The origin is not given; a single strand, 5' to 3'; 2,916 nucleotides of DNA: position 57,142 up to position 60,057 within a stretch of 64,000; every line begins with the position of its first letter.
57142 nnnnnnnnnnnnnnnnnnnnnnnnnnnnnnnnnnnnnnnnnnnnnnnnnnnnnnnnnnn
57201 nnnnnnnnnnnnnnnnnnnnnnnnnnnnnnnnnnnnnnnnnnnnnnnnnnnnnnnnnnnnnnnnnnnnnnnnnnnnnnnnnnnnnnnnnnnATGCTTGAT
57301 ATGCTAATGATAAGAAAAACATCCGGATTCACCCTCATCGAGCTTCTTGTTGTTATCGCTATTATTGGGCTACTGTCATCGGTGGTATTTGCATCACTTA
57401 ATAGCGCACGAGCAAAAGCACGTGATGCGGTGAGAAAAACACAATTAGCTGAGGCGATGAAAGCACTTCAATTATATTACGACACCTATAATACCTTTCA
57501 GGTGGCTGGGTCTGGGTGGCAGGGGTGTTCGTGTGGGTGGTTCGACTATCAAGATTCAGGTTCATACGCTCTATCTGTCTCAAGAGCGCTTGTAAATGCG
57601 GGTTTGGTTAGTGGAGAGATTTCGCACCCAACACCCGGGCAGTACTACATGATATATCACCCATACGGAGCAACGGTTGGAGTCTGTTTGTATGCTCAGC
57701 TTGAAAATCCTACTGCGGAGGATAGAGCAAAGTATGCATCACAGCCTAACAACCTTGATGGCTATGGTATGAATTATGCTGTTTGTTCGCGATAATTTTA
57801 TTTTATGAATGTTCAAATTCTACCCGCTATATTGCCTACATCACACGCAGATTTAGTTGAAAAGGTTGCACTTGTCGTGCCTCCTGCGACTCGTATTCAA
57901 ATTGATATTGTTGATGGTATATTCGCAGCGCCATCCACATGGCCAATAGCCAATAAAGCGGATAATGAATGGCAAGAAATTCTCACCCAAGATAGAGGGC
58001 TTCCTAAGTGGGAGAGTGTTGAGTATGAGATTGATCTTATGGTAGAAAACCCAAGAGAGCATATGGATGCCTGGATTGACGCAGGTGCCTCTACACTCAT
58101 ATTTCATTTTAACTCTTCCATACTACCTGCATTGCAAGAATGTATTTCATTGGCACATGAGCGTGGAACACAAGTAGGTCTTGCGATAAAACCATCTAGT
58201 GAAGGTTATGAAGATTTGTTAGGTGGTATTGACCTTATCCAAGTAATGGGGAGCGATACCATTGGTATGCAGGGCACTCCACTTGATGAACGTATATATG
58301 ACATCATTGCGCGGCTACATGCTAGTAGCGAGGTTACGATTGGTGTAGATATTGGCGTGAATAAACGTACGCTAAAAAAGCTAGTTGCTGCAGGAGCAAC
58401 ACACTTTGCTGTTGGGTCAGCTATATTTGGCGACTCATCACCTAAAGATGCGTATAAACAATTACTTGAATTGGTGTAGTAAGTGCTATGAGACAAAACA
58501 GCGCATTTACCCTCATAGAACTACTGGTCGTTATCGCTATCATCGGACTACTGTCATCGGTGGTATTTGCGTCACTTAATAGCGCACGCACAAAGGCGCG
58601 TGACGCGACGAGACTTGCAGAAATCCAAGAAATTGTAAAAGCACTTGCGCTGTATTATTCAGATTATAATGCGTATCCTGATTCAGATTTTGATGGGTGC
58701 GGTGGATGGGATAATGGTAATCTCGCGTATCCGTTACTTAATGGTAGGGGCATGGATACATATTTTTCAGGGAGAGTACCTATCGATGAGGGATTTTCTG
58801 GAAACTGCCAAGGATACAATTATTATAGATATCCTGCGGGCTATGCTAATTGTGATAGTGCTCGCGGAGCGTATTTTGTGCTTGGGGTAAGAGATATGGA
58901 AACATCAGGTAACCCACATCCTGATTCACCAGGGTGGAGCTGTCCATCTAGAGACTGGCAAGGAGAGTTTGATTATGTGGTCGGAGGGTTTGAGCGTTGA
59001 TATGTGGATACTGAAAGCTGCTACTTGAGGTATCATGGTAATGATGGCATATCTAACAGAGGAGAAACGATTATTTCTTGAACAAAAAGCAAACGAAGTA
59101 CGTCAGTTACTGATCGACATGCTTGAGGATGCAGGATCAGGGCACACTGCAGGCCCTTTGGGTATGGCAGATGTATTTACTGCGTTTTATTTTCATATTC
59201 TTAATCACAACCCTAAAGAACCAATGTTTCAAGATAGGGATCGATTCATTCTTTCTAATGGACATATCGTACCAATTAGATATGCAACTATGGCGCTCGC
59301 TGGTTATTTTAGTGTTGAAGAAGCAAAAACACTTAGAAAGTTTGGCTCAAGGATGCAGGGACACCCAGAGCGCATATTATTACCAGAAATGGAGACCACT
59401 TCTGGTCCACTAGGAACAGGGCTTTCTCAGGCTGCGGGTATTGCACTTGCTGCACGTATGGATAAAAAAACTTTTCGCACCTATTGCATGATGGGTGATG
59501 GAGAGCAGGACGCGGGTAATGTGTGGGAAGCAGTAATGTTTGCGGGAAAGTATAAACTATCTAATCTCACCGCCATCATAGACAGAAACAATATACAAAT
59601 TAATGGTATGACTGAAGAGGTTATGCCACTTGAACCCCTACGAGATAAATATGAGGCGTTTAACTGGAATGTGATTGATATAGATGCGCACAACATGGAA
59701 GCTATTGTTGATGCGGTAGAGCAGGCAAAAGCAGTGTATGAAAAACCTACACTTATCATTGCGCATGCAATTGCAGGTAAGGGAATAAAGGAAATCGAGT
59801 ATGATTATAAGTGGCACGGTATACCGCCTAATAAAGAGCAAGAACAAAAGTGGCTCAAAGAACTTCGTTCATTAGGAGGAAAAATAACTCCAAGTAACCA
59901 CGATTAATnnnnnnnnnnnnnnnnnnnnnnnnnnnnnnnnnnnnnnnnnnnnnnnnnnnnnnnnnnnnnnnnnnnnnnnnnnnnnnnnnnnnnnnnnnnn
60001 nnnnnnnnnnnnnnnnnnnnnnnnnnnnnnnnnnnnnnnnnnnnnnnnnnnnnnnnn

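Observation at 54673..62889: Type IV pilin paralogs interleaved one-for-one with pentose-phosphate/glycolysis genes in a single translationally coupled operon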

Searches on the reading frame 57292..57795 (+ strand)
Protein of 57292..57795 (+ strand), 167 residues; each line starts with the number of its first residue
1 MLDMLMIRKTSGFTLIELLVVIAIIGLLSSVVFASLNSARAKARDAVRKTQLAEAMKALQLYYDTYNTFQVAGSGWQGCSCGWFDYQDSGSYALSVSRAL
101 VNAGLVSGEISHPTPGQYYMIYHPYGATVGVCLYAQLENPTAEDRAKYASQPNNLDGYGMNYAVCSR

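Call 5: search_protein_families(library=pfam, proteins=[window:57292-57795:+], max_evalue=0.01)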
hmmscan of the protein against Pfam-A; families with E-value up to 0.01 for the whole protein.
window:57292-57795:+ (167 aa): 1 family
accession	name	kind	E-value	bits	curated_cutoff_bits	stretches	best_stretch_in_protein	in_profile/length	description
PF07963.17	N_methyl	-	4.1e-08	32.9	21.2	1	8-33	2-27/27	Prokaryotic N-terminal methylation motif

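Call 6: search_protein_families(library=ncbifam, proteins=[window:57292-57795:+], max_evalue=0.01)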
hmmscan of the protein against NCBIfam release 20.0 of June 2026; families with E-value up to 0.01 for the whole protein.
window:57292-57795:+ (167 aa): 14 families
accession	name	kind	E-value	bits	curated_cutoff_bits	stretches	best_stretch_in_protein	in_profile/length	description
TIGR01710.1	typeII_sec_gspG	equivalog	2.3e-10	40.6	88.85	1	11-63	1-53/134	type II secretion system major pseudopilin GspG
TIGR01708.2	typeII_sec_gspH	equivalog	1.6e-09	37.9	80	1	11-58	2-49/169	type II secretion system minor pseudopilin GspH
TIGR02532.1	IV_pilin_GFxxxE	domain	2.1e-07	30.5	16.3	1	11-32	2-23/24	prepilin-type N-terminal cleavage/methylation domain-containing protein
NF007862.0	PRK10574.1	equivalog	2.1e-06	27.9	138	1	9-84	3-71/145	prepilin peptidase-dependent pilin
NF041775.1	typeIV_PilA_Myxo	equivalog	2.7e-06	27.5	400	1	10-62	10-62/214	type IV pilin protein PilA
TIGR02596.1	TIGR02596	subfamily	2.3e-05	24.5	70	1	13-58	1-46/196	Verru_Chthon cassette protein D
NF041013.1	T4P_ComGE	equivalog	3.7e-05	23.8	49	1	9-60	2-54/83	competence type IV pilus minor pilin ComGE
TIGR01711.1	gspJ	equivalog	8.3e-05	22.5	64.85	1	12-61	2-52/192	type II secretion system minor pseudopilin GspJ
NF007800.0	PRK10506.1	equivalog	0.0001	22.2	158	1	6-62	4-60/163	prepilin peptidase-dependent protein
NF040982.1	ComGD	equivalog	0.00052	20.4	70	1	11-61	2-52/139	competence type IV pilus minor pilin ComGD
NF040999.1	pilin_ComGC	equivalog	0.00075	19.6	75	1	11-42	2-33/84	competence type IV pilus major pilin ComGC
TIGR01707.1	gspI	equivalog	0.0018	18.7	44.35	1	12-61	1-49/101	type II secretion system minor pseudopilin GspI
NF006453.0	PRK08808.1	equivalog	0.0018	17.4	295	1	6-62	2-58/211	type II secretion system protein J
NF041002.1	pilin_ComGF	equivalog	0.0041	17.4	80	1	11-51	2-42/139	competence type IV pilus minor pilin ComGF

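Call 64: search_protein_representatives(protein=window:57292-57795:+)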
Query: 167 residues. Proteins with E-value up to 0.001 (for the whole library): 53494; up to 1e-10: 3631; up to 1e-30: 8. The best 150 are listed.
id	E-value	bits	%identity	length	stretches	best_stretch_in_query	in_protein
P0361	9.2e-68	243.2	72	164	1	10-167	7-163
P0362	4.3e-35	137.0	48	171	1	10-164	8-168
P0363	2.9e-34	134.3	50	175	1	11-164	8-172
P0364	5.6e-33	130.1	53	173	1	11-164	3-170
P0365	2.1e-31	125.1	49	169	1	9-149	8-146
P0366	2.5e-31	124.8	50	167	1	4-164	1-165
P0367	4.4e-31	124.0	55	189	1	9-123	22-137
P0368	8.8e-31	123.0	46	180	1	5-166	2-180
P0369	1.6e-30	122.2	52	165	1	6-165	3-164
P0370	2.4e-30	121.6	49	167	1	8-163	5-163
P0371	4.2e-30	120.8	47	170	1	7-163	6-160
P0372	4.8e-30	120.6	52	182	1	7-165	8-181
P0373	5.6e-30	120.4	59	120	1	9-108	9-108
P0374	1.6e-29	118.9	45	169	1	11-164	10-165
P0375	6.2e-29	117.0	49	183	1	11-157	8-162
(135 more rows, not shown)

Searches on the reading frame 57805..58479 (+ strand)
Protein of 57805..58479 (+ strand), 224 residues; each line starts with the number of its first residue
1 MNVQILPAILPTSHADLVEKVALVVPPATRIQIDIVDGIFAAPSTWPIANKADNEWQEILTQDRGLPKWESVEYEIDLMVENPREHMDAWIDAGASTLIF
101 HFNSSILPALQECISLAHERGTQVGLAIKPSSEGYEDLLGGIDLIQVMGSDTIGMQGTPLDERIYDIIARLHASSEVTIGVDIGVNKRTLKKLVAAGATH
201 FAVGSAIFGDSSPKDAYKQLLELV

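Call 5: search_protein_families(library=pfam, proteins=[window:57805-58479:+], max_evalue=0.01)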
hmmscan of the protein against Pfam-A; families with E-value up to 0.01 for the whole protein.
window:57805-58479:+ (224 aa): 1 family
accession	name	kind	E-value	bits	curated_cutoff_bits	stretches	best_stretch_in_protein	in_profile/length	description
PF00834.25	Ribul_P_3_epim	-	2.3e-18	66.8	21.1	1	5-208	2-198/198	Ribulose-phosphate 3 epimerase family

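Call 6: search_protein_families(library=ncbifam, proteins=[window:57805-58479:+], max_evalue=0.01)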
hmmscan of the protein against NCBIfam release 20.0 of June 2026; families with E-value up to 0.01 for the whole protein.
window:57805-58479:+ (224 aa): 8 families
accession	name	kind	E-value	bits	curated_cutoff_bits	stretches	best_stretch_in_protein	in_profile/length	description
NF004076.0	PRK05581.1-4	subfamily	4.5e-21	75.1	165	1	2-219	4-214/221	ribulose-phosphate 3-epimerase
TIGR01163.1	rpe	equivalog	1.2e-17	64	212.6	1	5-219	2-209/211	ribulose-phosphate 3-epimerase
NF007266.0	PRK09722.1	equivalog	2.1e-12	47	271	1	4-209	4-203/230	D-allulose 6-phosphate 3-epimerase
NF005944.0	PRK08005.1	equivalog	4.1e-06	26.2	376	1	76-213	63-200/210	ribulose-phosphate 3 epimerase family protein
NF041755.1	RuMP_HxlAB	equivalog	2.9e-05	23.2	500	1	141-222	130-208/391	bifunctional 3-hexulose-6-phosphate synthase/6-phospho-3-hexuloisomerase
NF005986.0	PRK08091.1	equivalog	0.00016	21.7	264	1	75-213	72-216/229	ribulose-phosphate 3-epimerase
NF041303.1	Indglycph_syn_Halo_TrpC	equivalog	0.00016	21.1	380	1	91-211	125-240/250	indole-3-glycerol phosphate synthase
TIGR03128.2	RuMP_HxlA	equivalog_domain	0.0011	18.7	200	1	149-223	134-204/205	3-hexulose-6-phosphate synthase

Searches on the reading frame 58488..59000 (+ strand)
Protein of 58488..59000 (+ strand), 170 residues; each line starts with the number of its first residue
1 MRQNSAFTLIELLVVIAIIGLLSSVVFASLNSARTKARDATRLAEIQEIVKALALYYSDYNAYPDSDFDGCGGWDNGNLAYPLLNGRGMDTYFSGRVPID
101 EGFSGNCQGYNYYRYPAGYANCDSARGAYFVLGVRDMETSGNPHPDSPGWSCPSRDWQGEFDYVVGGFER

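Call 5: search_protein_families(library=pfam, proteins=[window:58488-59000:+], max_evalue=0.01)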
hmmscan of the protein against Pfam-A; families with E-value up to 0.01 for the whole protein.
window:58488-59000:+ (170 aa): 1 family
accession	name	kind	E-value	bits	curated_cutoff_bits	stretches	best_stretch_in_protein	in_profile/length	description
PF07963.17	N_methyl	-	7.5e-08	32.1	21.2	1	1-27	1-27/27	Prokaryotic N-terminal methylation motif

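Call 6: search_protein_families(library=ncbifam, proteins=[window:58488-59000:+], max_evalue=0.01)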
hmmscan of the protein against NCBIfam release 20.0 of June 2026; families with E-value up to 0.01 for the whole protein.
window:58488-59000:+ (170 aa): 11 families
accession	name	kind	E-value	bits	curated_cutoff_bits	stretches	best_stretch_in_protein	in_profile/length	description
TIGR01710.1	typeII_sec_gspG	equivalog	2.7e-11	43.6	88.85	1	6-66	2-62/134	type II secretion system major pseudopilin GspG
TIGR01708.2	typeII_sec_gspH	equivalog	4.7e-08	33.2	80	1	7-53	4-53/169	type II secretion system minor pseudopilin GspH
TIGR02532.1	IV_pilin_GFxxxE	domain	9.3e-07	28.4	16.3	1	5-26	2-23/24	prepilin-type N-terminal cleavage/methylation domain-containing protein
NF041775.1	typeIV_PilA_Myxo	equivalog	3.6e-05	23.8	400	1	3-63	9-69/214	type IV pilin protein PilA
NF041013.1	T4P_ComGE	equivalog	4.4e-05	23.5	49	1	3-50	2-49/83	competence type IV pilus minor pilin ComGE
NF007862.0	PRK10574.1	equivalog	8.6e-05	22.7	138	1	1-37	1-37/145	prepilin peptidase-dependent pilin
TIGR02596.1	TIGR02596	subfamily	9.5e-05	22.6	70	1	7-44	1-41/196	Verru_Chthon cassette protein D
TIGR01711.1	gspJ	equivalog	0.00011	22.1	64.85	1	6-59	2-56/192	type II secretion system minor pseudopilin GspJ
NF040999.1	pilin_ComGC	equivalog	0.00023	21.3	75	1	5-57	2-54/84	competence type IV pilus major pilin ComGC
NF040982.1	ComGD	equivalog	0.0051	17.2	70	1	5-48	2-45/139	competence type IV pilus minor pilin ComGD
NF007800.0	PRK10506.1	equivalog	0.0067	16.3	158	1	1-38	5-42/163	prepilin peptidase-dependent protein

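Call 58: find_homologous_proteins(query=window:58488-59000:+, max_evalue=0.00001)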
Query window:58488-59000:+ (170 aa): 4330 proteins with E <= 0.00001 among 8000 candidates; the best 120 are listed.
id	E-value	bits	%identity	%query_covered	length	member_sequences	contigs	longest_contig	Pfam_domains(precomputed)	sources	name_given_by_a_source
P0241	6.7e-96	337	92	92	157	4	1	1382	-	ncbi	-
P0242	8.4e-70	252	68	99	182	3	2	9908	PF07963.18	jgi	jgi:prepilin-type N-terminal cleavage/methylation domain-containing protein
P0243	1.4e-69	252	66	99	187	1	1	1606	PF07963.18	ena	-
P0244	5.3e-66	240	63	99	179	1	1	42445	PF07963.18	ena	-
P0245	5.4e-66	240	65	96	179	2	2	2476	PF07963.18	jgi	jgi:prepilin-type N-terminal cleavage/methylation domain-containing protein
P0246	5.5e-66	240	65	98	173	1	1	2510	PF07963.18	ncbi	-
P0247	1.4e-65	239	64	99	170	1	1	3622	PF07963.18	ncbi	-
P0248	1.8e-65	238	63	98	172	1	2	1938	PF07963.18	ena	-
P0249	1.2e-64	236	63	97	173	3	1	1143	PF07963.18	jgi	jgi:prepilin-type N-terminal cleavage/methylation domain-containing protein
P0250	2.8e-63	231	60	99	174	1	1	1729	PF07963.18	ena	-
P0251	4.2e-62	227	60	98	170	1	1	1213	PF07963.18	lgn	-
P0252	5.0e-62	227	63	97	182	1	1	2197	-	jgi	jgi:prepilin-type N-terminal cleavage/methylation domain-containing protein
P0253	5.2e-62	227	62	99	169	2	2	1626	PF07963.18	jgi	jgi:general secretion pathway protein G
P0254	6.3e-62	227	59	98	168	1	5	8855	PF07963.18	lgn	-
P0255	6.6e-62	227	61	100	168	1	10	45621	PF07963.18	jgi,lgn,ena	-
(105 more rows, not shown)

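Call 60: find_encoding_contigs(protein=P0244, flank=9000, max_places=1)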
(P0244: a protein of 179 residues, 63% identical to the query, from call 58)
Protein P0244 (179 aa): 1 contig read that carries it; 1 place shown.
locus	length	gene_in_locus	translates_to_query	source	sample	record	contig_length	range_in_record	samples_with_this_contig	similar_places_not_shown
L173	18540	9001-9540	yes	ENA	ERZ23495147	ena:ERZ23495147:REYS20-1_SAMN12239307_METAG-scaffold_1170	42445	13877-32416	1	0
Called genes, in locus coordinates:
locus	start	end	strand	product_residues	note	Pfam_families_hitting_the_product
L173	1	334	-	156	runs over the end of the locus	-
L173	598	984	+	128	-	PF07883:Cupin_2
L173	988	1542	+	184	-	PF01923:Cob_adeno_trans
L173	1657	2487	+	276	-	PF01509:TruB_N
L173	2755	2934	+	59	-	PF00584:SecE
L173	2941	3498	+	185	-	PF02357:NusG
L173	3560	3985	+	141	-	PF03946:Ribosomal_L11_N, PF00298:Ribosomal_L11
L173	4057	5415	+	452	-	PF02511:Thy1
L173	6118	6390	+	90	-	PF01503:PRA-PH, PF03819:MazG (weak)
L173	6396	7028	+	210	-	PF02223:Thymidylate_kin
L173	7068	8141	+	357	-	PF01702:TGT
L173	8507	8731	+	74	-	-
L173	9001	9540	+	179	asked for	PF07963:N_methyl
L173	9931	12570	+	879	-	PF00133:tRNA-synt_1, PF09334:tRNA-synt_1g (faint), PF08264:Anticodon_1, PF19302:DUF5915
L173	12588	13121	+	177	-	PF11967:RecO_N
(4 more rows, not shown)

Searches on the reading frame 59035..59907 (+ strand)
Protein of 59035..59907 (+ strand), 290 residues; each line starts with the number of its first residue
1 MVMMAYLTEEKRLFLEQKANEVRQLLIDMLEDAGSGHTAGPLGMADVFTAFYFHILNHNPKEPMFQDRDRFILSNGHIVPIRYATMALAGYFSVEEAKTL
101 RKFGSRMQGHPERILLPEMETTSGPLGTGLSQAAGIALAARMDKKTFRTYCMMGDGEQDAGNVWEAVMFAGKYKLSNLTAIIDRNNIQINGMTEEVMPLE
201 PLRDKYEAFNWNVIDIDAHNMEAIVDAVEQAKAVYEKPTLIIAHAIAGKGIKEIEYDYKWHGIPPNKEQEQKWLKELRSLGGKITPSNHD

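Call 5: search_protein_families(library=pfam, proteins=[window:59035-59907:+], max_evalue=0.01)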
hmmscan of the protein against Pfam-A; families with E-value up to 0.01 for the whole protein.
window:59035-59907:+ (290 aa): 5 families
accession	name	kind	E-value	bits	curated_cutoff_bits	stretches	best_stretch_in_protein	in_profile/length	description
PF00456.26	Transketolase_N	-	2.1e-63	214.8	22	1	17-272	4-269/334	Transketolase, thiamine diphosphate binding domain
PF13292.11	DXP_synthase_N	-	6.6e-12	45.7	21.2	1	15-190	18-176/274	1-deoxy-D-xylulose-5-phosphate synthase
PF00676.26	E1_dh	-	1.2e-11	44.6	22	1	118-234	95-210/300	Dehydrogenase E1 component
PF02775.26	TPP_enzyme_C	-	0.0018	18.5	21.9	1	120-196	24-91/151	Thiamine pyrophosphate enzyme, C-terminal TPP binding domain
PF09364.15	XFP_N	-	0.0035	16.6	23.7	1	123-225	139-241/364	XFP N-terminal domain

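Call 32: find_related_loci(query=window:59035-59907:+, collection=metagenome_contigs, flank=8000)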
Query window:59035-59907:+ (290 aa) in metagenome_contigs; peptide patterns used: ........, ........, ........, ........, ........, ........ (x = any residue, [..] = any of these).
258 stretches matched a pattern; 220 encode a relative of the query (tblastn E <= 1e-3); the best 80 are kept; 80 distinct loci.
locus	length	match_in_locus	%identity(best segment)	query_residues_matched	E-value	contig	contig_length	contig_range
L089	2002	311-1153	75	4-284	4e-158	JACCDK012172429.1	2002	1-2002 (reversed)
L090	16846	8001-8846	72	4-285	3e-144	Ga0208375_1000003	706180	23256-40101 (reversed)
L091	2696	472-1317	71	3-284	5e-152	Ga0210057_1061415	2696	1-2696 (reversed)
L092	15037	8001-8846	71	3-284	2e-143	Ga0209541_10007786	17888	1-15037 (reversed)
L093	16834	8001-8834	71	7-284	6e-139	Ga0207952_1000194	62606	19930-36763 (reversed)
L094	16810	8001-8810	73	15-284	1e-137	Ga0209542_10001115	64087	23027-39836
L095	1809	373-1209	69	7-285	5e-147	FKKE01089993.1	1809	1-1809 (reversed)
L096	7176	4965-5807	68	4-284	4e-133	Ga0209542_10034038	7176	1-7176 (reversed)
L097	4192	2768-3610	67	4-284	1e-134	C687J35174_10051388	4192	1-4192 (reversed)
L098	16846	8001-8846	66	4-285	5e-132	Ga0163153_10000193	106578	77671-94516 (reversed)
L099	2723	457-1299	68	4-284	6e-138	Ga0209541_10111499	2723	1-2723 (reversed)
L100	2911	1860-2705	66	4-285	2e-136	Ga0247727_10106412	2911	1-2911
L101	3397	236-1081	65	3-284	1e-134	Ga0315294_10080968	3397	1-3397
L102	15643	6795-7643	65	2-284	3e-130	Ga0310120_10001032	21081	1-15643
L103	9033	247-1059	66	15-285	5e-130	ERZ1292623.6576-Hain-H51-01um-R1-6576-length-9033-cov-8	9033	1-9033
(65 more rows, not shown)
